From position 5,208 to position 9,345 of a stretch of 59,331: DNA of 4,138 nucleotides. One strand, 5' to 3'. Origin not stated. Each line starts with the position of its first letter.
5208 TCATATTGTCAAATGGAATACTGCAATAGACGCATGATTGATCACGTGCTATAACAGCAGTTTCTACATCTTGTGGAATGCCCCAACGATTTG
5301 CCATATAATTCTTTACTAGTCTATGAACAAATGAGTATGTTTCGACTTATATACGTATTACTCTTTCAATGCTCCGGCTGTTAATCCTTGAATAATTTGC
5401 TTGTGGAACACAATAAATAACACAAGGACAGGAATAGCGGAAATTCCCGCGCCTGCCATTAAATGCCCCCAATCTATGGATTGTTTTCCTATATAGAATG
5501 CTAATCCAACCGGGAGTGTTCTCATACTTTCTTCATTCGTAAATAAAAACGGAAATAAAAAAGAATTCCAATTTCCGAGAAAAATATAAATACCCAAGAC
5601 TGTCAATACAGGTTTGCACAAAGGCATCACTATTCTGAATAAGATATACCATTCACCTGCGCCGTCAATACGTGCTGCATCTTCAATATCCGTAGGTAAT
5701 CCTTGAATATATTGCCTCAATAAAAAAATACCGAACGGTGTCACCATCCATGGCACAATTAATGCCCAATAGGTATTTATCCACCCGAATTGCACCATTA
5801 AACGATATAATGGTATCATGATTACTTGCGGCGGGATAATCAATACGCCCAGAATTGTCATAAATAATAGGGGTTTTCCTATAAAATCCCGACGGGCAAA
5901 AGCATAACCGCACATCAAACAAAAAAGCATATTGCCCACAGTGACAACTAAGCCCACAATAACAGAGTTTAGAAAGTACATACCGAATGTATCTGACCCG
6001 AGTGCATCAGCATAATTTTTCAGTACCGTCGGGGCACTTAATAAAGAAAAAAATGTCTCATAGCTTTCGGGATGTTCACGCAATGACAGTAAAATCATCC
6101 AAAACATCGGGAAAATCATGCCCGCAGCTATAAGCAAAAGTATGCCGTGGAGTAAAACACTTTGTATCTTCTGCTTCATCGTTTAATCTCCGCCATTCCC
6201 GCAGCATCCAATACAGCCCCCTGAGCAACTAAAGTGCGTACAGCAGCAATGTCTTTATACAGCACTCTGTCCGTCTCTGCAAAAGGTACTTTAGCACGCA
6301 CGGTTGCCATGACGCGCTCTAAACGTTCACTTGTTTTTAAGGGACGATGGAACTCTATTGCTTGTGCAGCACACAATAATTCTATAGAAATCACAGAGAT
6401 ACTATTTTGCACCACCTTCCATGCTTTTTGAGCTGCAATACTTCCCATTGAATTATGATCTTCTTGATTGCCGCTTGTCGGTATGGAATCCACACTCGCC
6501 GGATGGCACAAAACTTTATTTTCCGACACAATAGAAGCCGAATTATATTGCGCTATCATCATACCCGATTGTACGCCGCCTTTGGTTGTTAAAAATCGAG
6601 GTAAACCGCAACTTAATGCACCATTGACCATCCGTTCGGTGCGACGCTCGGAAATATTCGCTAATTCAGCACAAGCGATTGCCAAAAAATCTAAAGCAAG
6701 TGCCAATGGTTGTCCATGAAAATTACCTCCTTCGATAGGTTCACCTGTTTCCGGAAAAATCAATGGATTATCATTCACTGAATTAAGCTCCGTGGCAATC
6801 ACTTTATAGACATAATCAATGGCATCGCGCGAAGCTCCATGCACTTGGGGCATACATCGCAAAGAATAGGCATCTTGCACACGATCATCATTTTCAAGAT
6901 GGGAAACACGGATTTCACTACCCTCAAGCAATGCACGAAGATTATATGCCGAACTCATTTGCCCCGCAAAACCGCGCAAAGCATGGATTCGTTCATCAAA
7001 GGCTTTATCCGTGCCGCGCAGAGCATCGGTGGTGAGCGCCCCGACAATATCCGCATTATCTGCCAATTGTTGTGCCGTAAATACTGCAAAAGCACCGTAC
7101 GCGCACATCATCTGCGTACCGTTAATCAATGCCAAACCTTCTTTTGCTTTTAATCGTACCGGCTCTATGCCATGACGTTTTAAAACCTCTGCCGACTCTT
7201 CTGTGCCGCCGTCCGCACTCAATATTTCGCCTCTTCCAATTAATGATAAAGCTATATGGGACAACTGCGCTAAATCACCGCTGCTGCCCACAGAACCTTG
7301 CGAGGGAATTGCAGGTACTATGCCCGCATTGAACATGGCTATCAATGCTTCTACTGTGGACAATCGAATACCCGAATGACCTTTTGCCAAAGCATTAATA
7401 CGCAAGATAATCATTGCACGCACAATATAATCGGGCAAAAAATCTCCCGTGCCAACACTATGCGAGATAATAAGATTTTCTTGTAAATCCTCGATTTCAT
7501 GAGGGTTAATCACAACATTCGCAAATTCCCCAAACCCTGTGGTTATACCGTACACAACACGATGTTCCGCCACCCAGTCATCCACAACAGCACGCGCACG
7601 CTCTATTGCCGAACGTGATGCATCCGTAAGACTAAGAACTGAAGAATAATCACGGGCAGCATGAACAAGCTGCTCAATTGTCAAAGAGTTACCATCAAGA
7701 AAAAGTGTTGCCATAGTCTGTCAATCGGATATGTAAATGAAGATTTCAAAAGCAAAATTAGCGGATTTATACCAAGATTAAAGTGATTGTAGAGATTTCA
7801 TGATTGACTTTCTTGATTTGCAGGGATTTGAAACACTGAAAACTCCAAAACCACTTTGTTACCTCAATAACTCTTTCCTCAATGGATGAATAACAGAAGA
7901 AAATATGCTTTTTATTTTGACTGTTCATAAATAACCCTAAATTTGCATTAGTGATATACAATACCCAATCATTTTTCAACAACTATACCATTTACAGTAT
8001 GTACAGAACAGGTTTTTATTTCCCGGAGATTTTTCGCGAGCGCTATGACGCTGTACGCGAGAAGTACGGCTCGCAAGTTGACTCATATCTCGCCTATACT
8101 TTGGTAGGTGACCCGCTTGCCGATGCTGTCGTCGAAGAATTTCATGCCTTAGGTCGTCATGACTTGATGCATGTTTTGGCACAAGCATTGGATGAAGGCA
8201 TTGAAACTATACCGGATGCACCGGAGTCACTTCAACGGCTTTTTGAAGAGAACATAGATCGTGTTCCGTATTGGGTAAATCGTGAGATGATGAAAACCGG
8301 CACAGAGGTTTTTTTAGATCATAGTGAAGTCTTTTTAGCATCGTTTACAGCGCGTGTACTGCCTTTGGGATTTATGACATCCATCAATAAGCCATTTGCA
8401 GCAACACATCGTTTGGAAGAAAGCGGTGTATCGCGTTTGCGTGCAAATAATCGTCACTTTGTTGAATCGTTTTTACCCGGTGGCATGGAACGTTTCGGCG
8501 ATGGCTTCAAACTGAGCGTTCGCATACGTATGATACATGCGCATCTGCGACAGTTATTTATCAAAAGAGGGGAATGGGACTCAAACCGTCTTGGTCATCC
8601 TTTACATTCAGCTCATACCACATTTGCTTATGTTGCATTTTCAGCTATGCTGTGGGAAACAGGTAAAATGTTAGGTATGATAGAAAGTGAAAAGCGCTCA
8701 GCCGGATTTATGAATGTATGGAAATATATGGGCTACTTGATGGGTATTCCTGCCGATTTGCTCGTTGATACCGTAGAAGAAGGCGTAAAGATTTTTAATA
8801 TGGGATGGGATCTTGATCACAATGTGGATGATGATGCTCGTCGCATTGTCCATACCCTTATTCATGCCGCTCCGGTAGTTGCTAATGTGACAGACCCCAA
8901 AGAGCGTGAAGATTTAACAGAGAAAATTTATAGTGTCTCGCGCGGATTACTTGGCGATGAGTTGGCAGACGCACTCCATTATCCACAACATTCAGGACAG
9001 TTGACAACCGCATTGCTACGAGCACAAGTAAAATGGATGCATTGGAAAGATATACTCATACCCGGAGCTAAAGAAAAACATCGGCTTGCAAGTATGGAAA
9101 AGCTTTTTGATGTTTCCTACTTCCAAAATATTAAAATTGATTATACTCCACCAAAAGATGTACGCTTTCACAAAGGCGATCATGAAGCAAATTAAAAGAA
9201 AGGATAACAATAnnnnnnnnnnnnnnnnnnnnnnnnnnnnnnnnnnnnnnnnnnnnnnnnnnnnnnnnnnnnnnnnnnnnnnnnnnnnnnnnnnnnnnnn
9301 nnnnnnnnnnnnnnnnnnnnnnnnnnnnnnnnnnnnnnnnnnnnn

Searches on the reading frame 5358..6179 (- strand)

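Call 82: search_protein_families(library=pfam, proteins=[window:5358-6179:-], max_evalue=0.0001)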
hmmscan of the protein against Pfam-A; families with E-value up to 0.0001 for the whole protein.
window:5358-6179:- (273 aa): 1 family
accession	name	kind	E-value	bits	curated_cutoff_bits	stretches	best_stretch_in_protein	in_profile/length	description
PF00528.27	BPD_transp_1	-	7.2e-17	62.2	26.4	1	89-262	3-178/184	Binding-protein-dependent transport system inner membrane component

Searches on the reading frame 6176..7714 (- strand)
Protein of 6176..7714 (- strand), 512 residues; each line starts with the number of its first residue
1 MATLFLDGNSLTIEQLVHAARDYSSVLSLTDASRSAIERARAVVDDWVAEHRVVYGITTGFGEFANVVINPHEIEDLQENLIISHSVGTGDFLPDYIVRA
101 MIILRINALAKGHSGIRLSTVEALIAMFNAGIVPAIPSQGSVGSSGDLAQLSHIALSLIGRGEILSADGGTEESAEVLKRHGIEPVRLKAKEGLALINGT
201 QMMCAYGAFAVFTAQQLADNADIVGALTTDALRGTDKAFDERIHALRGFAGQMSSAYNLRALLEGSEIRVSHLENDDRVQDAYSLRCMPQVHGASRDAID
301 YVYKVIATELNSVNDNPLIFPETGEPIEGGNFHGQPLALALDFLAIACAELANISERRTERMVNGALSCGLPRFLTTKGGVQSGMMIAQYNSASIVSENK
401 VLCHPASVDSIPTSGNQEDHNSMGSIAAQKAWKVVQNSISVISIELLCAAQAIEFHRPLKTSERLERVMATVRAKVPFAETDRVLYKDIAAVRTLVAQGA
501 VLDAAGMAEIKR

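Call 82: search_protein_families(library=pfam, proteins=[window:6176-7714:-], max_evalue=0.0001)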
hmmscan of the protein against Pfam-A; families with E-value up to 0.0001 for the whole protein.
window:6176-7714:- (512 aa): 1 family
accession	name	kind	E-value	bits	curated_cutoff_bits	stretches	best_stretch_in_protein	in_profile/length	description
PF00221.24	Lyase_aromatic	-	2.5e-195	650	27.3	1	11-473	1-465/466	Aromatic amino acid lyase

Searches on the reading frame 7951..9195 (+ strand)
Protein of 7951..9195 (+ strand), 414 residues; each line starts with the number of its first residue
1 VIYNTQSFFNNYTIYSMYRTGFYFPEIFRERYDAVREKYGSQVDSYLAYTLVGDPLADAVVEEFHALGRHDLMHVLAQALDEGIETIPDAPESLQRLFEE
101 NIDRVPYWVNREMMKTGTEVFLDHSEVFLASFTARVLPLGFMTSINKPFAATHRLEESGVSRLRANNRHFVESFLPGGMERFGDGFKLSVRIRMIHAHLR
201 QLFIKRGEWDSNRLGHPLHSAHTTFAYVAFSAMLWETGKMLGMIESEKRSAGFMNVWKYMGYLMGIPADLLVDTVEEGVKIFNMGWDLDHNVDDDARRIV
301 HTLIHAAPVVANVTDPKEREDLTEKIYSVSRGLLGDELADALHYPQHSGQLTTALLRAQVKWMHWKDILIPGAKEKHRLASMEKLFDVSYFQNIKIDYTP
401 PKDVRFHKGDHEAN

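Call 82: search_protein_families(library=pfam, proteins=[window:7951-9195:+], max_evalue=0.0001)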
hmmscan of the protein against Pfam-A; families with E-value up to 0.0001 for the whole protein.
window:7951-9195:+ (414 aa): 1 family
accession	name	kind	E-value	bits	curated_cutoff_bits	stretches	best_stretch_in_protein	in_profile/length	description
PF09995.15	MPAB_Lcp_cat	-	1.6e-14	55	23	1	153-365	35-231/231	ER-bound oxygenase mpaB/B'/Rubber oxygenase, catalytic domain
